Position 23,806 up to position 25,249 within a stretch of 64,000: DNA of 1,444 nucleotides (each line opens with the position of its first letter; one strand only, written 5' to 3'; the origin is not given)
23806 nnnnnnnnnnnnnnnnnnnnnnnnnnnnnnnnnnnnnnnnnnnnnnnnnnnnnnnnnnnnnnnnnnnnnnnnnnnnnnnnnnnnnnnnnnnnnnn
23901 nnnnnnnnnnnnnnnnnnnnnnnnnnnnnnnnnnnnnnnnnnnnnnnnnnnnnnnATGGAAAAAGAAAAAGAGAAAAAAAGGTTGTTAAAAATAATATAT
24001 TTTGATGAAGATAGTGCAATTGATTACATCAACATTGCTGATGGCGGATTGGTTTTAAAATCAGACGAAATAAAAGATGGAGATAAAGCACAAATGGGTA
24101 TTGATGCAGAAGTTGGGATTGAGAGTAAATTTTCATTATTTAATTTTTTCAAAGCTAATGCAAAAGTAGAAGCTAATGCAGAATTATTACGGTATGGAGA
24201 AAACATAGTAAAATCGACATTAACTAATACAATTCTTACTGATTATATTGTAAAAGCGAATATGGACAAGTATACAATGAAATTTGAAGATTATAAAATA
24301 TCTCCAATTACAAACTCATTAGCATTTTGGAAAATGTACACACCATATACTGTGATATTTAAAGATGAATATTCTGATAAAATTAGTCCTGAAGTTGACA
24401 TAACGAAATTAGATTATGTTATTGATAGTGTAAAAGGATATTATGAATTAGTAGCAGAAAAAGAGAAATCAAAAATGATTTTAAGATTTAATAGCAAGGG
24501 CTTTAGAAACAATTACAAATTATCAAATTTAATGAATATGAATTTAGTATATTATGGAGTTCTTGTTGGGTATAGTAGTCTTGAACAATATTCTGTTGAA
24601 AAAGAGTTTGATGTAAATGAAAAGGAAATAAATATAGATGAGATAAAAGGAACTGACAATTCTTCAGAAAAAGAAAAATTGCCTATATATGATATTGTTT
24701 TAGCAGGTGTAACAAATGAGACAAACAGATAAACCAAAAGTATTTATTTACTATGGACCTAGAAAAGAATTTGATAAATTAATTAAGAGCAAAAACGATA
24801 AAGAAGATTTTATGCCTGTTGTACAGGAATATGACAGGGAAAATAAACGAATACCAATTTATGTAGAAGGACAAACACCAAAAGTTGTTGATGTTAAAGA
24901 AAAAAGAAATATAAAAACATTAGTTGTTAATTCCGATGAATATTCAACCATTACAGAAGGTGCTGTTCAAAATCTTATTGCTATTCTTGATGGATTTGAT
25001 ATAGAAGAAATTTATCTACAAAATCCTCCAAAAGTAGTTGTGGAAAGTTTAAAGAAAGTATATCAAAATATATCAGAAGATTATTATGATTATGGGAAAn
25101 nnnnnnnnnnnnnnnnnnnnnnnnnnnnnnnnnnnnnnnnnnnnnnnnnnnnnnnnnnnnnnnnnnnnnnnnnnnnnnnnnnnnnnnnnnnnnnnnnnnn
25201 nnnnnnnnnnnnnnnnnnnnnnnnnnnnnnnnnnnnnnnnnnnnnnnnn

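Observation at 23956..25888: Two-gene cassette next to tRNA-Trp: unknown 258-aa protein plus ClpB-D2-like AAA+ ATPase with a novel N-domain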

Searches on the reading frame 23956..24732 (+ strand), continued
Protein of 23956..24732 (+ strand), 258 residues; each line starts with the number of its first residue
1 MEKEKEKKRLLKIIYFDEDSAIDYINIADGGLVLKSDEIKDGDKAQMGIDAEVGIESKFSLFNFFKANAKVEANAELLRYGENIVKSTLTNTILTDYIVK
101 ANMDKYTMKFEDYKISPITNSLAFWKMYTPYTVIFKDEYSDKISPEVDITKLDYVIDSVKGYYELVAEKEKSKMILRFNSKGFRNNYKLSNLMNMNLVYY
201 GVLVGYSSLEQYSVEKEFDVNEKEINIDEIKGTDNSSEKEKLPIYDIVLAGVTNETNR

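Call 71: search_dna_similar(query=window:23956-24729:+, collection=phages, mode=protein, max_rows=10)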
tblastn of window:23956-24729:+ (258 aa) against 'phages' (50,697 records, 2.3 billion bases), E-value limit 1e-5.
Records with a match: 1; places in all: 1; records where one place covers at least 80% of the query: 1.
Best place of each record, by identity: <60% 1.
By first word of the organism name: Bacteriophage 1.
By host as written in the record: - 1.
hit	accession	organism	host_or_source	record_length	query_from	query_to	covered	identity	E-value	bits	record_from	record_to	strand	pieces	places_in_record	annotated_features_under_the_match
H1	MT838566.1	Bacteriophage sp.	human fecal samples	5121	10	252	94%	36.8%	5e-36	140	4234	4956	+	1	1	record has no annotation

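Call 72: search_dna_similar(query=window:23956-24729:+, collection=plasmids, mode=protein, max_rows=15)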
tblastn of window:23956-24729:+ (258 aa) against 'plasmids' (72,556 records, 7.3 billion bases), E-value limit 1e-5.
Records with a match: 25; places in all: 26; records where one place covers at least 80% of the query: 24.
Best place of each record, by identity: <60% 25.
By first word of the organism name: Bacillus 8; Enterococcus 8; Leuconostoc 3; Lactiplantibacillus 2; Listeria 1; Alkalihalophilus 1; Levilactobacillus 1; Latilactobacillus 1.
By predicted mobility (MOB-suite, as given by PLSDB): mobilizable 11; non-mobilizable 9; conjugative 5.
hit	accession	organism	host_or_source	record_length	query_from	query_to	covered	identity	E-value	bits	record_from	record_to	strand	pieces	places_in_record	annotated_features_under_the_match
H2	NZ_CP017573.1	Bacillus thuringiensis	whole organism,soil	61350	10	252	94%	37.1%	3e-35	140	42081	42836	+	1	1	DUF6414 family protein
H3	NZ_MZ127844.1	Listeria innocua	-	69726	10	253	95%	36.4%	1e-29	124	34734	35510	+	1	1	DUF6414 family protein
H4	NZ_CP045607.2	Bacillus cereus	Whole organism,soil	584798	10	253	95%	35.7%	4e-38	148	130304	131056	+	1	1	DUF6414 family protein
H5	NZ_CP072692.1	Bacillus thuringiensis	whole organism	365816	10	252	94%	34.6%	6e-26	113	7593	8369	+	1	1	DUF6414 family protein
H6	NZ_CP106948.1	Bacillus thuringiensis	BGSC database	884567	10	252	94%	34.6%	6e-26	113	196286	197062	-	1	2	DUF6414 family protein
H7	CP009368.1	Bacillus cereus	-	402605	10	253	95%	34.4%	7e-34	136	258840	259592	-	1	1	hypothetical protein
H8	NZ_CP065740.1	Bacillus tropicus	-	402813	10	253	95%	34.4%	7e-34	136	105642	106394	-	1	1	DUF6414 family protein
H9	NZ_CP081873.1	Bacillus toyonensis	Environment,soil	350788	10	253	95%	34.4%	1e-33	135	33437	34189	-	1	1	DUF6414 family protein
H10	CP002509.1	Bacillus thuringiensis serovar finitimus YBT-020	-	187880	9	252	95%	33.8%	2e-28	120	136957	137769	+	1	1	hypothetical protein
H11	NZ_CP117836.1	Alkalihalophilus pseudofirmus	cell culture,soil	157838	9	252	95%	32.6%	7e-29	122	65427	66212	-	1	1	DUF6414 family protein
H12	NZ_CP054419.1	Leuconostoc carnosum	cell culture,Natural product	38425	10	252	94%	31.2%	4e-18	91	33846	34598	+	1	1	DUF6414 family protein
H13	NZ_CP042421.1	Leuconostoc lactis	cell culture,kimchi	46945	10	252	94%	31.2%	4e-18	91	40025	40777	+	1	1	DUF6414 family protein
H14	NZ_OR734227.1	Enterococcus faecium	-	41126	11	252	94%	30.7%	5e-20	96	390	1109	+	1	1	DUF6414 family protein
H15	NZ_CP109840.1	Enterococcus faecium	pig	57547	11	252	94%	30.7%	5e-20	96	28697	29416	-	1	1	DUF6414 family protein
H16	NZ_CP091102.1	Enterococcus faecium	pig,pure culture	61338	11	252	94%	30.7%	5e-20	96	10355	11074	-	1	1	DUF6414 family protein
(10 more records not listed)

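Call 73: get_annotated_region(hit=H2, flank=4000)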
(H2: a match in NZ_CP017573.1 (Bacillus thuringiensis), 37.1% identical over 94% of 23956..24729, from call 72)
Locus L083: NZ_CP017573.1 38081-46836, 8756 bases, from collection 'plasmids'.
description: Bacillus thuringiensis strain SCG04-02 plasmid PSCG61, complete sequence
organism: Bacillus thuringiensis (NCBI taxid 1428)
taxonomy: Bacteria; Bacillota; Bacilli; Bacillales; Bacillaceae; Bacillus; Bacillus thuringiensis
host: -; source: whole organism,soil; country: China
typing (MOB-suite, as given by PLSDB): mobilizable; replicon rep_cluster_920; relaxase MOBC
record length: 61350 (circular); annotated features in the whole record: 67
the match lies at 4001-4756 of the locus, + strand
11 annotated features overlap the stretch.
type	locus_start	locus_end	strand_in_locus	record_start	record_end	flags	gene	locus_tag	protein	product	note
CDS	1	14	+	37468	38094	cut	-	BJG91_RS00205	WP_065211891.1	hypothetical protein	-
CDS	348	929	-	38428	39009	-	-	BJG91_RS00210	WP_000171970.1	hypothetical protein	-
CDS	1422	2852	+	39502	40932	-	thsA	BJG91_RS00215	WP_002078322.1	Thoeris anti-phage system NAD(+) hydrolase ThsA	-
CDS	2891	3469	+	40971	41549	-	thsB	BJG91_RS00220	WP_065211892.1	Thoeris anti-phage system ThsA activator ThsB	-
CDS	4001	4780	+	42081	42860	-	-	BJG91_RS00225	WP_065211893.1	DUF6414 family protein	-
CDS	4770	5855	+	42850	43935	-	-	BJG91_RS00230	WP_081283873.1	AAA family ATPase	-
CDS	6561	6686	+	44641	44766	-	-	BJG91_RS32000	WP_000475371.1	hypothetical protein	-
CDS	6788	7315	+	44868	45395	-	-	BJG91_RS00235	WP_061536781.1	hypothetical protein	-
CDS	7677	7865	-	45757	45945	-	-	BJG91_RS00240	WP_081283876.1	aspartyl-phosphate phosphatase Spo0E family protein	-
CDS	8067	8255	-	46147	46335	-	hfq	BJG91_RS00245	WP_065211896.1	RNA chaperone Hfq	GO:0016070 - RNA metabolic process [Evidence IEA]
CDS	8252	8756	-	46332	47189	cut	-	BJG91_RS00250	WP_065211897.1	hypothetical protein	-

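Call 84: get_annotated_region(hit=H7, flank=5000)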
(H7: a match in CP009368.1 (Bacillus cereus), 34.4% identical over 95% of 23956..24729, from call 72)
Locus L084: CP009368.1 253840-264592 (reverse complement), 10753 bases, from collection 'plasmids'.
description: Bacillus cereus strain FM1 plasmid, complete sequence
organism: Bacillus cereus (NCBI taxid 1396)
taxonomy: Bacteria; Bacillota; Bacilli; Bacillales; Bacillaceae; Bacillus; Bacillus cereus
host: -; source: -; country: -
typing (MOB-suite, as given by PLSDB): non-mobilizable; replicon rep_cluster_164
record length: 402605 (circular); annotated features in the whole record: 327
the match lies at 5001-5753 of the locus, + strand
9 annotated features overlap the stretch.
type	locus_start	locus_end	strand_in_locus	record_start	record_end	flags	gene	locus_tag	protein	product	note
CDS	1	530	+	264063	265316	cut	-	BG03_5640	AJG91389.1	major Facilitator Superfamily protein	-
CDS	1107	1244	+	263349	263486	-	-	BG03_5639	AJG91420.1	hypothetical protein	-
CDS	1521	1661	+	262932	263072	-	-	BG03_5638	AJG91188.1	hypothetical protein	-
CDS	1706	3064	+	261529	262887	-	-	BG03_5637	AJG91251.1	von Willebrand factor type A domain protein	-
CDS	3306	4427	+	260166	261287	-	-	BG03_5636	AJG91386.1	transposase, IS605 OrfB family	-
CDS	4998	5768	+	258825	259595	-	-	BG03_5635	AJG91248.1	hypothetical protein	-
CDS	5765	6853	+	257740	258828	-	-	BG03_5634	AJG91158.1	AAA domain family protein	-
CDS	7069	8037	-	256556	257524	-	-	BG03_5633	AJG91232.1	competence CoiA-like family protein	-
CDS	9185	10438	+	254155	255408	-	-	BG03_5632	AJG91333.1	hypothetical protein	-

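Call 90: search_protein_families(library=phrogs, proteins=[window:23956-24729:+], max_evalue=0.001)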
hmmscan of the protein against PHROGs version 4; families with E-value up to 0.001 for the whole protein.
window:23956-24729:+ (258 aa): 0 families

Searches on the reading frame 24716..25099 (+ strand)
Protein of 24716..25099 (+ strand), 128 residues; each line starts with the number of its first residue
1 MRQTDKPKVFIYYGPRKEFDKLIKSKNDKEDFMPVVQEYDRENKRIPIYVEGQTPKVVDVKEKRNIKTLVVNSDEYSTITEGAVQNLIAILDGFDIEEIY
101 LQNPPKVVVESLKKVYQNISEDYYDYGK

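Call 54: search_solved_structures(query=A3, max_evalue=10)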
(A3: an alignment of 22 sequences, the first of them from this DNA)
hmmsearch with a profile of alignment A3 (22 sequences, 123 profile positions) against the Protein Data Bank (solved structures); distinct sequences matched with E-value up to 10: 0.

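Call 56: search_protein_families(library=pfam, alignment_id=A3, max_evalue=1)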
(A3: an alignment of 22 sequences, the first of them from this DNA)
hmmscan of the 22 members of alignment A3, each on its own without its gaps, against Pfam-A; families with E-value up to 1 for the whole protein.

A. member 1, seq(128 aa): 0 families

B. families by the number of members that match (of 22 scanned): 17 families
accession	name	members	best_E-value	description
PF22759.1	E217_GP41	1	0.0066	Baseplate hub gp41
PF25389.2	DH_ALS2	1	0.012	ALS2, DBL homology domain (DH-domain)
PF05008.21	V-SNARE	1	0.023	Vesicle transport v-SNARE protein N-terminus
PF13046.11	DUF3906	1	0.047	Protein of unknown function (DUF3906)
PF22565.1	mSLOG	1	0.052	Minimal SLOG domain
PF21911.1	PG_1098_N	1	0.052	N-terminal domain in putative methyltransferase PG_1098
PF04906.18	Tweety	1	0.093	Tweety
PF09290.16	AcetDehyd-dimer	1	0.12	Prokaryotic acetaldehyde dehydrogenase, dimerisation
PF04114.19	Gaa1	1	0.14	Gaa1-like, GPI transamidase component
PF08389.18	Xpo1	1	0.14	Exportin 1-like protein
PF15400.11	TEX33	1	0.14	Testis-expressed sequence 33 protein family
PF03287.19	Pox_C7_F8A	1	0.15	Poxvirus C7/F8A protein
PF09943.14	DUF2175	1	0.16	Uncharacterized protein conserved in archaea (DUF2175)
PF17705.6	DUF5551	1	0.19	Family of unknown function (DUF5551)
PF08453.16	Peptidase_M9_N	1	0.2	Peptidase family M9 N-terminal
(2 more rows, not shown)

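Call 90: search_protein_families(library=phrogs, proteins=[window:24716-25099:+], max_evalue=0.001)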
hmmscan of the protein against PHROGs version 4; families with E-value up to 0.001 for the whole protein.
window:24716-25099:+ (128 aa): 0 families
